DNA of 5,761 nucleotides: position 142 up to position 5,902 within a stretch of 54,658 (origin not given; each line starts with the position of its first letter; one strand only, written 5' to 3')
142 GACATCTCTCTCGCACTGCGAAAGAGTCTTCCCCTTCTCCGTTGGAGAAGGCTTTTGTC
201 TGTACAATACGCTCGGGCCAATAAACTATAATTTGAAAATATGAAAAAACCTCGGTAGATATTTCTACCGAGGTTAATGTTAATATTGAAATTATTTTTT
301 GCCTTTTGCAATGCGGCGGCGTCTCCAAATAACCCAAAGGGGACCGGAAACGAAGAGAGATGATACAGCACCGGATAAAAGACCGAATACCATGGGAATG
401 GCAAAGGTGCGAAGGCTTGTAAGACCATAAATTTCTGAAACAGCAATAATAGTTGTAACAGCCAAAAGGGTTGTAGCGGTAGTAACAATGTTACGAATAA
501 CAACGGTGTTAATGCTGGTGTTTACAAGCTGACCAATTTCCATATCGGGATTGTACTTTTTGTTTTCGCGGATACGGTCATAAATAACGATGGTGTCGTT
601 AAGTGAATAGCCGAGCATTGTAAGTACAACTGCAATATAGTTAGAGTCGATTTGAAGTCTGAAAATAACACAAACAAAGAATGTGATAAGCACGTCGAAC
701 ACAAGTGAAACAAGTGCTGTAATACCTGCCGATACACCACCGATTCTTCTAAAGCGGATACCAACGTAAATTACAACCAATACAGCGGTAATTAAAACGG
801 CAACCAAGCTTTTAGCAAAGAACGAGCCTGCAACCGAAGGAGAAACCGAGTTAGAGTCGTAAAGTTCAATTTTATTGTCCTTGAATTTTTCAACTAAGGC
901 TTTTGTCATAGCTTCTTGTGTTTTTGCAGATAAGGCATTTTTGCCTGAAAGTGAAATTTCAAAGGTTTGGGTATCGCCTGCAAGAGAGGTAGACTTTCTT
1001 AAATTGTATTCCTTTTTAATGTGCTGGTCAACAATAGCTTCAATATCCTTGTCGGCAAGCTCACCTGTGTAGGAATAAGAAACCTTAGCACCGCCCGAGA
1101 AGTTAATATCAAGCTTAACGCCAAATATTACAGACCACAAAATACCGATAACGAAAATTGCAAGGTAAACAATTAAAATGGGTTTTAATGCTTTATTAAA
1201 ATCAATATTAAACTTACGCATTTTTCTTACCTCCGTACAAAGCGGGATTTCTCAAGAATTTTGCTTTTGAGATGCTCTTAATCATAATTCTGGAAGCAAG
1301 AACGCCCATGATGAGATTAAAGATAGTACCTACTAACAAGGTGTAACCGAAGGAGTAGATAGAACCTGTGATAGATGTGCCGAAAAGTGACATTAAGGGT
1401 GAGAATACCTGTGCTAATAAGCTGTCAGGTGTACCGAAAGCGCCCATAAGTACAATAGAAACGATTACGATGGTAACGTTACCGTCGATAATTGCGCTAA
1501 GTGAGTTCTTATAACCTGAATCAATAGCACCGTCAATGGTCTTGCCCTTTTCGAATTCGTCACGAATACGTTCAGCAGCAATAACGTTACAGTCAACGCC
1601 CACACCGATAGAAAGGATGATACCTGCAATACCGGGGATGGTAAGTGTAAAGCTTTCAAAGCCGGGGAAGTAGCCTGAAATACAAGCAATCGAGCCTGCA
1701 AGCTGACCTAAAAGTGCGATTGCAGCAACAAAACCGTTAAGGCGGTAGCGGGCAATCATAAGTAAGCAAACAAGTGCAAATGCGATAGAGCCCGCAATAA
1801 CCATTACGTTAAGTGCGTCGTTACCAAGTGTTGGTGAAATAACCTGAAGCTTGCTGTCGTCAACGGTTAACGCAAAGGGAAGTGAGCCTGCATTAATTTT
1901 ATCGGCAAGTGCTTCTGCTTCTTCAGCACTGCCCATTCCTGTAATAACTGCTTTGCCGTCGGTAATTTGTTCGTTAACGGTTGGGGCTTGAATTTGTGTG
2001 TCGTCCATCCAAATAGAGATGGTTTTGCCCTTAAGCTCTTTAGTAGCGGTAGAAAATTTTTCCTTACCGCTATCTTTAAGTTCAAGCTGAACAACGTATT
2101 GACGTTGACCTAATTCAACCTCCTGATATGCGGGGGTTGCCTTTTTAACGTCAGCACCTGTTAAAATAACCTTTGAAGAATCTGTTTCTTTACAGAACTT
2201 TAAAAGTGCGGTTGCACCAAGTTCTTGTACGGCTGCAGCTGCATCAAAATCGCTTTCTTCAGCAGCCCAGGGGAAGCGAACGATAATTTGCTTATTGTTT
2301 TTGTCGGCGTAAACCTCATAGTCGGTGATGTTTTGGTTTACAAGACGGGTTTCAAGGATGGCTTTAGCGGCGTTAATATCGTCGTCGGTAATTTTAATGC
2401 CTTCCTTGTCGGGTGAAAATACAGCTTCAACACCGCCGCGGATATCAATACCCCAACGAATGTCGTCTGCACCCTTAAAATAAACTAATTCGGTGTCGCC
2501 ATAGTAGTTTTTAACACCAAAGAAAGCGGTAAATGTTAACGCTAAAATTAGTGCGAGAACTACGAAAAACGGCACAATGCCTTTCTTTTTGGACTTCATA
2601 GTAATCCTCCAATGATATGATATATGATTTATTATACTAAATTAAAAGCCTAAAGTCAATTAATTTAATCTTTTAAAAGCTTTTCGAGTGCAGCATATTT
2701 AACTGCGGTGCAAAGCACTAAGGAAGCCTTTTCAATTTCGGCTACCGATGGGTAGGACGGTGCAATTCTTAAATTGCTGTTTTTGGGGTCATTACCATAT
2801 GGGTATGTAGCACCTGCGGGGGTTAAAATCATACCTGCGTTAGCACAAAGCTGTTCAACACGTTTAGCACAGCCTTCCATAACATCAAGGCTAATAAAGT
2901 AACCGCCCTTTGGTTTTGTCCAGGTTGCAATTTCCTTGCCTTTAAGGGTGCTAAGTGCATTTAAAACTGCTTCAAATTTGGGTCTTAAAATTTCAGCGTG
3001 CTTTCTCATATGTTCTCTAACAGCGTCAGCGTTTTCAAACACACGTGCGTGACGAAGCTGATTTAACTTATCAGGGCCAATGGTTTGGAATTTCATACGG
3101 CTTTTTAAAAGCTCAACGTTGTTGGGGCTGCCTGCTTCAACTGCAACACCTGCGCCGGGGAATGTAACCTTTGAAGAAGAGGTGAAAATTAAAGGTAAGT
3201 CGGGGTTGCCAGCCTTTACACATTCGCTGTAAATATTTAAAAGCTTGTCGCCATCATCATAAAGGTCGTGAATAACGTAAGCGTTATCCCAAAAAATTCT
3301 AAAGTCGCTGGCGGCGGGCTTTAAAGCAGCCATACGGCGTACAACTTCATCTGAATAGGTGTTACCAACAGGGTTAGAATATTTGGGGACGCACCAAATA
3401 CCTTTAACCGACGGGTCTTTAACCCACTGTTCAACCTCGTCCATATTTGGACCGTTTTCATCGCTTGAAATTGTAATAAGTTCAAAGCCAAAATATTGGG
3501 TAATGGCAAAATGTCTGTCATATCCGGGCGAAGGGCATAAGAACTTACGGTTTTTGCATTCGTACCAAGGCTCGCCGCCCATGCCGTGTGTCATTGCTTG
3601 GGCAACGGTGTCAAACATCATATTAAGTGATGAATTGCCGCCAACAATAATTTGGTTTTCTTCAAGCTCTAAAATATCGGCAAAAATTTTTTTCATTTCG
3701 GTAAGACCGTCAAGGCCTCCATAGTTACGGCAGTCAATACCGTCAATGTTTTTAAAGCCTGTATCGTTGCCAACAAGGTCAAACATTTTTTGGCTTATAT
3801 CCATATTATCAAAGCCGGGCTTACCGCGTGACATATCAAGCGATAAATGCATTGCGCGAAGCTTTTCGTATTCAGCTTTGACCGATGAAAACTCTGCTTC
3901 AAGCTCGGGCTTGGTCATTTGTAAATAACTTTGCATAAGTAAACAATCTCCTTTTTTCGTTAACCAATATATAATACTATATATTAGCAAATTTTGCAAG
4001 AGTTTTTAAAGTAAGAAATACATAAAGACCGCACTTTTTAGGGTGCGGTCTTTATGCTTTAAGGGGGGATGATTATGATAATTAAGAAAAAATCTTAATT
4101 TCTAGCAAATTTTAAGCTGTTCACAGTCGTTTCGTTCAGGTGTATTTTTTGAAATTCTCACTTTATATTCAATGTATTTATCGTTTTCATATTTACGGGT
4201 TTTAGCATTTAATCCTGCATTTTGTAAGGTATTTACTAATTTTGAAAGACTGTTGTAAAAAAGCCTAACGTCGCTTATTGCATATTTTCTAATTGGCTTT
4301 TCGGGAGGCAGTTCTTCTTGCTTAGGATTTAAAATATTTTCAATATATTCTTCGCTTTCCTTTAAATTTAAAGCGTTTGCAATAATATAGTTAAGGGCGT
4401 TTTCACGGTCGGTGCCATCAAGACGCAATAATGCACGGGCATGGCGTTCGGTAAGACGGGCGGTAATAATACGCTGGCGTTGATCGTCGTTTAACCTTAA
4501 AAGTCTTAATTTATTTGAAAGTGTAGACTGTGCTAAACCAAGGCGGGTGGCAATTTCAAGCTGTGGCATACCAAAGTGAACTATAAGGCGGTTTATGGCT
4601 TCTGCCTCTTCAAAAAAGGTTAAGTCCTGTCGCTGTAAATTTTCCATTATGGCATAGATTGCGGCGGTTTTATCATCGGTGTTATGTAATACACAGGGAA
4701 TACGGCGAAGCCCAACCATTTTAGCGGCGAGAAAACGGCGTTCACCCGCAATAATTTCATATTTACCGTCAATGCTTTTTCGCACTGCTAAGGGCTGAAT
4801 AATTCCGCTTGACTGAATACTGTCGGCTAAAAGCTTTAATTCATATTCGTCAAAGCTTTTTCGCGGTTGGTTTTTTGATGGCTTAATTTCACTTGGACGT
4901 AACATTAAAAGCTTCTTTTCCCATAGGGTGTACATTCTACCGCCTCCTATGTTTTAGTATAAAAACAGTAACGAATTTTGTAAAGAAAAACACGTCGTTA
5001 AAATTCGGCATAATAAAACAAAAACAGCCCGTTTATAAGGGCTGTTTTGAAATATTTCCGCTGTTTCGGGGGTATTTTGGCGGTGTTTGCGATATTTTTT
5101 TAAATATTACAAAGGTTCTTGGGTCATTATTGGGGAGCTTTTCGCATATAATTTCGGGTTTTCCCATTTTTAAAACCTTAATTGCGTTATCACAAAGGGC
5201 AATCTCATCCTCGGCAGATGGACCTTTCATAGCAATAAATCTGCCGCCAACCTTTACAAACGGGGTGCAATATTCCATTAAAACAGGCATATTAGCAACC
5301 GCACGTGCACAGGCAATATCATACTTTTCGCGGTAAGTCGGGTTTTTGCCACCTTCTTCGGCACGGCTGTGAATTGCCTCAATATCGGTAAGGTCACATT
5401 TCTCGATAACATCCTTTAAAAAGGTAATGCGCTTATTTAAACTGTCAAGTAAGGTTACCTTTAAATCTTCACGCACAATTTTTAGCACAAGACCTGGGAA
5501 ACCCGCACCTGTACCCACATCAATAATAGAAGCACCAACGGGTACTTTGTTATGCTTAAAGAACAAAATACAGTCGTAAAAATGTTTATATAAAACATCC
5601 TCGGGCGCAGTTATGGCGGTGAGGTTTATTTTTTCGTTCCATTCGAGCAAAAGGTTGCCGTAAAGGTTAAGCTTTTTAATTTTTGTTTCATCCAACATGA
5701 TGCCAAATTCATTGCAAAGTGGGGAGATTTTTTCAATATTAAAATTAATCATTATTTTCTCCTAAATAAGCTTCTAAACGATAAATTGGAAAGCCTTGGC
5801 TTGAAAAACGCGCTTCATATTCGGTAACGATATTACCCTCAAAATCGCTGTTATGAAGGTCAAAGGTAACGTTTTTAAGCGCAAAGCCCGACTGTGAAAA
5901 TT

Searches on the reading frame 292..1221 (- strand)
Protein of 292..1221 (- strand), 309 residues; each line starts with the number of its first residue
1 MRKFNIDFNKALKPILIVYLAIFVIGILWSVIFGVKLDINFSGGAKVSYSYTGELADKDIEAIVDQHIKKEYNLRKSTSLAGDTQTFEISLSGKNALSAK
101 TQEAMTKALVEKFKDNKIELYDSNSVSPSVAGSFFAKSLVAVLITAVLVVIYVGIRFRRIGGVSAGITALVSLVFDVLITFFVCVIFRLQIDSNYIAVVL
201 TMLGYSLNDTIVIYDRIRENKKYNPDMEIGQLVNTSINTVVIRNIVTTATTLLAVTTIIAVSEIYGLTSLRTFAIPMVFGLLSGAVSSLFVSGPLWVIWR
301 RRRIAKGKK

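Call 39: search_protein_families(library=padloc, alignment_id=A2, max_evalue=0.00001)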
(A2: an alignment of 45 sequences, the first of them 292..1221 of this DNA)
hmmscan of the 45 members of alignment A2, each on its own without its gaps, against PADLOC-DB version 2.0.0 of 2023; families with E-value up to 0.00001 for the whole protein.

A. member 1, window:292-1221:- (309 aa): 0 families

B. families by the number of members that match (of 45 scanned): 13 families
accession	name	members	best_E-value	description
PDLC04140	mad8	2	3e-38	mads_8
PDLC04134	mad2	2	3.7e-15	mads_2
PDLC02759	SspA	1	1.3e-115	SspA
PDLC02657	DndA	1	4.1e-115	DndA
PDLC02806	SspH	1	1.4e-66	SspH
PDLC02804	SspH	1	2.2e-51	SspH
PDLC04135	mad3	1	5.1e-33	mads_3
PDLC03854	LmuA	1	1.6e-17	-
PDLC02158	Avs1a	1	2e-14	-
PDLC04675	PDC-M48B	1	6.7e-12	-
PDLC03805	RTasMBL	1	8.5e-12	DRT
PDLC04676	PDC-M48B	1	1.8e-11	-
PDLC04673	PDC-M48B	1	1.2e-06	-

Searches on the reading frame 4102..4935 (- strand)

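Call 3: search_protein_families(library=pfam, proteins=[window:4102-4935:-], max_evalue=1)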
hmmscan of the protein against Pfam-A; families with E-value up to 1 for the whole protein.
window:4102-4935:- (277 aa): 8 families
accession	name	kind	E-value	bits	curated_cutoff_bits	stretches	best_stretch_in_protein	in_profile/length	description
PF02195.25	ParB_N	-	1.1e-28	99.5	26.3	1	8-101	2-95/95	ParB N-terminal domain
PF17762.8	HTH_ParB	-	1.5e-25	89.8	22.6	1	103-202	1-101/102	ParB HTH domain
PF20432.4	Xre-like-HTH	-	0.002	18.8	25.8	1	111-157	12-59/63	Antitoxin Xre-like helix-turn-helix domain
PF13744.12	HTH_37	-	0.0075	16.5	27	1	111-143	20-52/80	Helix-turn-helix domain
PF13545.12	HTH_Crp_2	-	0.0097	16.3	27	1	118-147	18-47/70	Crp-like helix-turn-helix domain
PF08535.16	KorB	-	0.042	14.2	22.3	1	122-154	3-35/89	KorB domain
PF12844.13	HTH_19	-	0.11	12.8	30.2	0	112-141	2-31/64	Helix-turn-helix domain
PF07022.19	Phage_CI_repr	-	0.21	12.4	22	1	112-142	1-32/65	Bacteriophage CI repressor helix-turn-helix domain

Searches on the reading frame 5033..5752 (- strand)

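Call 3: search_protein_families(library=pfam, proteins=[window:5033-5752:-], max_evalue=1)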
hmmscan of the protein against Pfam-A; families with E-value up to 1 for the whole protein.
window:5033-5752:- (239 aa): 7 families
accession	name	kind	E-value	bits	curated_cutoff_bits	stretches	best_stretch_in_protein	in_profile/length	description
PF02527.21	GidB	-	1.5e-52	178.1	27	1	25-198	2-170/184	rRNA small subunit methyltransferase G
PF13847.12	Methyltransf_31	-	2.3e-05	24.6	27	1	73-173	4-108/145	Methyltransferase domain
PF05175.20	MTS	-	0.0035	17.5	23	1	72-134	31-93/170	Methyltransferase small domain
PF03848.20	TehB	-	0.02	14.7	20.4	1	74-146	32-98/193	Tellurite resistance protein TehB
PF10294.15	Methyltransf_16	-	0.031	14.5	21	1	72-119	46-92/174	Lysine methyltransferase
PF01135.25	PCMT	-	0.2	11.9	20.3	1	71-136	72-138/210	Protein-L-isoaspartate(D-aspartate) O-methyltransferase (PCMT)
PF01209.24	Ubie_methyltran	-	0.26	11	20.1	1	70-176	45-153/233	ubiE/COQ5 methyltransferase family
